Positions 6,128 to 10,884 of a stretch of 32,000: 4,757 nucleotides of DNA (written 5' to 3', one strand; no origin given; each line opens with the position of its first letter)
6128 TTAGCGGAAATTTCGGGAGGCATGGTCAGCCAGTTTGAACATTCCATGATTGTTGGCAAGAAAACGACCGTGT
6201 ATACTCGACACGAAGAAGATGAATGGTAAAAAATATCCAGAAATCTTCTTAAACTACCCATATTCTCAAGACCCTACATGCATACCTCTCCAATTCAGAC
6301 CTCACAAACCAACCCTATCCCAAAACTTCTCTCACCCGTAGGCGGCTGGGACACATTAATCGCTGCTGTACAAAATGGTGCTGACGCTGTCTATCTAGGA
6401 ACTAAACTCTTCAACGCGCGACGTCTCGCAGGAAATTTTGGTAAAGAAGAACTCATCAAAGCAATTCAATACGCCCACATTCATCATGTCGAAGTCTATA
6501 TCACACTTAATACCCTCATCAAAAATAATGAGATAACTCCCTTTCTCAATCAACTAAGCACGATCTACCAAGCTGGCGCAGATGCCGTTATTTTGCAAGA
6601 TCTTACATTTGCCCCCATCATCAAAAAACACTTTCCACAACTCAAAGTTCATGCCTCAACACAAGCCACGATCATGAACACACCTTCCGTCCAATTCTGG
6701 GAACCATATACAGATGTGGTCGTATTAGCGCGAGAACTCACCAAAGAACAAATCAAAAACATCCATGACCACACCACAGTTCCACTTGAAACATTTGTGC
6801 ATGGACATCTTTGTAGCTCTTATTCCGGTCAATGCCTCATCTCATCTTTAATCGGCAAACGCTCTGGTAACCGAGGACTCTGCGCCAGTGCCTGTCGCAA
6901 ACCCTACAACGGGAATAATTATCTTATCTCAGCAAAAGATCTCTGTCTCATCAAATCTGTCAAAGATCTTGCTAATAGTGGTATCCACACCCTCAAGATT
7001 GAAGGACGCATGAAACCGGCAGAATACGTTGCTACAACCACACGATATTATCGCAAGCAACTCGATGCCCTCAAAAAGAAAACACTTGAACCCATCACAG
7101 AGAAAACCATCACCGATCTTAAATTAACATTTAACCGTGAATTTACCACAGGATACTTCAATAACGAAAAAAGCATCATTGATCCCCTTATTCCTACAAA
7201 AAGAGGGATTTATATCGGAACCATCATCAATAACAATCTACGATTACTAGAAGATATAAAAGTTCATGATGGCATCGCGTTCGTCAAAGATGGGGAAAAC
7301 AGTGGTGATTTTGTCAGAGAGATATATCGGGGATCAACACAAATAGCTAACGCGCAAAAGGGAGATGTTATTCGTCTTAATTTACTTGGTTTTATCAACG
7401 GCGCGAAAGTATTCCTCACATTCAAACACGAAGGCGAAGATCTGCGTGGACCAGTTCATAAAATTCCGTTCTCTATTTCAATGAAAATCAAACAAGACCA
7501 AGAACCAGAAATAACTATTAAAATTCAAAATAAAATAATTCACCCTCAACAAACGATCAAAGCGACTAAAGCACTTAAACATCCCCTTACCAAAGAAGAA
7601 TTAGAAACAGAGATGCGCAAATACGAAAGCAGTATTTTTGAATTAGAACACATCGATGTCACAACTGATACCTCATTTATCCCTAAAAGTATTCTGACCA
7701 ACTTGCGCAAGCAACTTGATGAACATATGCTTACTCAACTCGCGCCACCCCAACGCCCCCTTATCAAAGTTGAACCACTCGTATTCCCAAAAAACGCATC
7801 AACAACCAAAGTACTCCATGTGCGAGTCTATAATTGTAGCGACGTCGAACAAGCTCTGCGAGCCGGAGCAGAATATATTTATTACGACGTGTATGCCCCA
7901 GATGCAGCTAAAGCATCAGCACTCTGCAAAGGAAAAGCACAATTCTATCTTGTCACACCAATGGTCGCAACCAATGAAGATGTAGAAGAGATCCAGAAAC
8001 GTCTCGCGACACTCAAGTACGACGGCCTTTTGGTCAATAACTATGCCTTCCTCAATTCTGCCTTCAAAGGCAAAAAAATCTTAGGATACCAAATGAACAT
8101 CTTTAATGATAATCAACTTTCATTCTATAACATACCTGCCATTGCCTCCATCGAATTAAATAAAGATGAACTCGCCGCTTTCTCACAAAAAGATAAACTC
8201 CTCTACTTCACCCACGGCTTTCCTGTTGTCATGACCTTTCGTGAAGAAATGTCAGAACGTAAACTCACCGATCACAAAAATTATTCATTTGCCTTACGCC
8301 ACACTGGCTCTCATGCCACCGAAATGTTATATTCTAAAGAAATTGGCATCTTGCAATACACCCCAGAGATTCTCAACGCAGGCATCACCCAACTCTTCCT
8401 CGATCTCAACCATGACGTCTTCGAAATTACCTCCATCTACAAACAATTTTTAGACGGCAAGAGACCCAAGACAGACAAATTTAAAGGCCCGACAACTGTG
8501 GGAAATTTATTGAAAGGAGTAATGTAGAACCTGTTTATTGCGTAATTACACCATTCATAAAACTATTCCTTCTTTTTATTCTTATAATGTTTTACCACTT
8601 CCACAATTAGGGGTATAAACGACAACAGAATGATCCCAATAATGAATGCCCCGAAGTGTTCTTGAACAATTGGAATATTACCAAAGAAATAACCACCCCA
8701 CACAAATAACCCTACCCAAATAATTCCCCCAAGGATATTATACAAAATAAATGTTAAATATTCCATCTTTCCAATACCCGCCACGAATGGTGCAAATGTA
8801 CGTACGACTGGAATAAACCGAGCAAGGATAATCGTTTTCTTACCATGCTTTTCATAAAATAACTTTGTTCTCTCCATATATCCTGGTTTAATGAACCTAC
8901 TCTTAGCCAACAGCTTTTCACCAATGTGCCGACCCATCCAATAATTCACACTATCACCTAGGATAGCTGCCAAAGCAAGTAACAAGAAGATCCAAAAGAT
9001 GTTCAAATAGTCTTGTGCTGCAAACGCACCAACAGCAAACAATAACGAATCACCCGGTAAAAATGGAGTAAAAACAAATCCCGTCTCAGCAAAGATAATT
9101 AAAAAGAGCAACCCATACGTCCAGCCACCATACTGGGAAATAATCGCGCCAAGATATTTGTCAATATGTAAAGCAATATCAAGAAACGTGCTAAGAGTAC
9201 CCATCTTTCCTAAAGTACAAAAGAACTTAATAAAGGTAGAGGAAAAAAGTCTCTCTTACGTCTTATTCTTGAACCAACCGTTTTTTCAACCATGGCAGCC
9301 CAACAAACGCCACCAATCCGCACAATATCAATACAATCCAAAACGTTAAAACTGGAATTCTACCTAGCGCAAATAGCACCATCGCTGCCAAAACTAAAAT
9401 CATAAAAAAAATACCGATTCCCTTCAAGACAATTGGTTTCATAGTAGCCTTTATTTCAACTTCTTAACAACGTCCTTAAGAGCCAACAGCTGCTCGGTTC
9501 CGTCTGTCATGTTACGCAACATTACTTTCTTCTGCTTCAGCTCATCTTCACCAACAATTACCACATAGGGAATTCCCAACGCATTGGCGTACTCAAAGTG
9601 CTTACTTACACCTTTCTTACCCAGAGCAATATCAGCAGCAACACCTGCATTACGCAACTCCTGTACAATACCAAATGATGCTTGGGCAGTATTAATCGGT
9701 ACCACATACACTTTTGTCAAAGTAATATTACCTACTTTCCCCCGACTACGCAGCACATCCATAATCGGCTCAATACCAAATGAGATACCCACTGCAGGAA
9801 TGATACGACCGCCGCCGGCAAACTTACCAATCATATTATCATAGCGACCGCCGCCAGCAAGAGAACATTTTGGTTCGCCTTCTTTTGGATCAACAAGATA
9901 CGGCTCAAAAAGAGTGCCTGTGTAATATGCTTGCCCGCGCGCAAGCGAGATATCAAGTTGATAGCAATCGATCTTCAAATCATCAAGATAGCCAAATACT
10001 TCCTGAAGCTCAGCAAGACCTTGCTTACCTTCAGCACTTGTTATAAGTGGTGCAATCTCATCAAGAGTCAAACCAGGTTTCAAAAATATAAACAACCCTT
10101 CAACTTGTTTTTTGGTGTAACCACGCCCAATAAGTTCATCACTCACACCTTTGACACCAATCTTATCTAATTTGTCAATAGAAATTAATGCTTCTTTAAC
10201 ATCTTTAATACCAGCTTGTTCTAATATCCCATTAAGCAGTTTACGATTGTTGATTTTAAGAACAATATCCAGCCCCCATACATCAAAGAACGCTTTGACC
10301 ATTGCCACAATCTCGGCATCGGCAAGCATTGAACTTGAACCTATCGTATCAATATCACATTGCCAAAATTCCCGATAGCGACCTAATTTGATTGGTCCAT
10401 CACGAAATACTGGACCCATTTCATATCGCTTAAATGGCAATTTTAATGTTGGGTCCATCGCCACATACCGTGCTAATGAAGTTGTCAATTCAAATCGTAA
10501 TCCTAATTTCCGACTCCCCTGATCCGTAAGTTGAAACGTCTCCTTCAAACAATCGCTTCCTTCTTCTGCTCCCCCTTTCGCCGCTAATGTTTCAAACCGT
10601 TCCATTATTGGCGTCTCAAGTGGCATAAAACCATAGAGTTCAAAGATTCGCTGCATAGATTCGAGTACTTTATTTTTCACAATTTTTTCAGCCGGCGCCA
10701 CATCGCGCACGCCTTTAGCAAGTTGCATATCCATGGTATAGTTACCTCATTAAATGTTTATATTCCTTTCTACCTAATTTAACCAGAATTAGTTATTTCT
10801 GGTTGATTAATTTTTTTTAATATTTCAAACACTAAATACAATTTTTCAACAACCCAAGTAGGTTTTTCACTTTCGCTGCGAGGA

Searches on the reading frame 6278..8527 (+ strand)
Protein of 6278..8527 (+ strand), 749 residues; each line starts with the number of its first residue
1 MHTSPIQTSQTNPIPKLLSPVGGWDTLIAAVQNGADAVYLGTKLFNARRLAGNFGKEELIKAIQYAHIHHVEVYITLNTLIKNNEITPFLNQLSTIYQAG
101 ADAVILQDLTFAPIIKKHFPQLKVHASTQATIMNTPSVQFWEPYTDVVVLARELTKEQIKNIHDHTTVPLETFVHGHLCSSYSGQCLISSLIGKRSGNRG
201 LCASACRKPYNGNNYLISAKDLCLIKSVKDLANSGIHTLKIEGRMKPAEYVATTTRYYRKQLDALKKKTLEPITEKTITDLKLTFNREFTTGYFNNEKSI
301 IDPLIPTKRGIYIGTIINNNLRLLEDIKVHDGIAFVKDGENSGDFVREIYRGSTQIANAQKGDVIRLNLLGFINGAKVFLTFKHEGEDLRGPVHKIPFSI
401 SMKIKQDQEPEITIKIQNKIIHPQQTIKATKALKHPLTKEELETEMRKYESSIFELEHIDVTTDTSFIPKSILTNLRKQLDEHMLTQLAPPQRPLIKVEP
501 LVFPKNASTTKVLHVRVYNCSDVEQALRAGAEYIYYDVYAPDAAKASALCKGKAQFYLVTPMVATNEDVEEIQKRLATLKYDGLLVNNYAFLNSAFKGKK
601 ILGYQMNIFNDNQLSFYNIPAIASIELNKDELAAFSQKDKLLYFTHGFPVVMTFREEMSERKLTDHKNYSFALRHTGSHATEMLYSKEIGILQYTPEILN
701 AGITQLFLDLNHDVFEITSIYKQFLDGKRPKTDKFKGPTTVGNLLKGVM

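Call 74: search_protein_families(library=pfam, proteins=[window:6278-8527:+], max_evalue=0.0001)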
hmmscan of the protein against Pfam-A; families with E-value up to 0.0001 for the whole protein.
window:6278-8527:+ (749 aa): 2 families
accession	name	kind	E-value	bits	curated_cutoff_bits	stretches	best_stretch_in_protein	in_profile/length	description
PF01136.24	Peptidase_U32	-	3e-72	243.1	22.4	1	91-298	6-231/233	Peptidase family U32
PF12392.13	DUF3656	-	2.1e-12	48.1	22.1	1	391-486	20-106/109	Collagenase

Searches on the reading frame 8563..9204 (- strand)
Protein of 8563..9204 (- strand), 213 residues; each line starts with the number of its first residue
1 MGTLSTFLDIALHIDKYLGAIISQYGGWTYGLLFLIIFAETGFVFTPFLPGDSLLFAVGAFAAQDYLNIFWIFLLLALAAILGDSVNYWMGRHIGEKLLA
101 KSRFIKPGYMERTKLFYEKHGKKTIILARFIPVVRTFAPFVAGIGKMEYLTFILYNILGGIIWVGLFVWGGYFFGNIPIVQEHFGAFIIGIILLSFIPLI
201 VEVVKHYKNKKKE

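Call 74: search_protein_families(library=pfam, proteins=[window:8563-9204:-], max_evalue=0.0001)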
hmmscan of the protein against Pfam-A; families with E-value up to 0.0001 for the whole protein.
window:8563-9204:- (213 aa): 1 family
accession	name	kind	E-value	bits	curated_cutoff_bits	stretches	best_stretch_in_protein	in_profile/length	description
PF09335.16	VTT_dom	-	3e-22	79.8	33.9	1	49-172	1-122/123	VTT domain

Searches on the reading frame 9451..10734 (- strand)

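Call 74: search_protein_families(library=pfam, proteins=[window:9451-10734:-], max_evalue=0.0001)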
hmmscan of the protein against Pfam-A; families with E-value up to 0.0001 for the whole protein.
window:9451-10734:- (427 aa): 2 families
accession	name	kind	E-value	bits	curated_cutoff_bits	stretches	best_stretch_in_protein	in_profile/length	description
PF13393.11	tRNA-synt_His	-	5.2e-43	147.9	25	1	8-324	1-308/308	Histidyl-tRNA synthetase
PF03129.25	HGTP_anticodon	-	1.2e-16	61.1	21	1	341-427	1-92/94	Anticodon binding domain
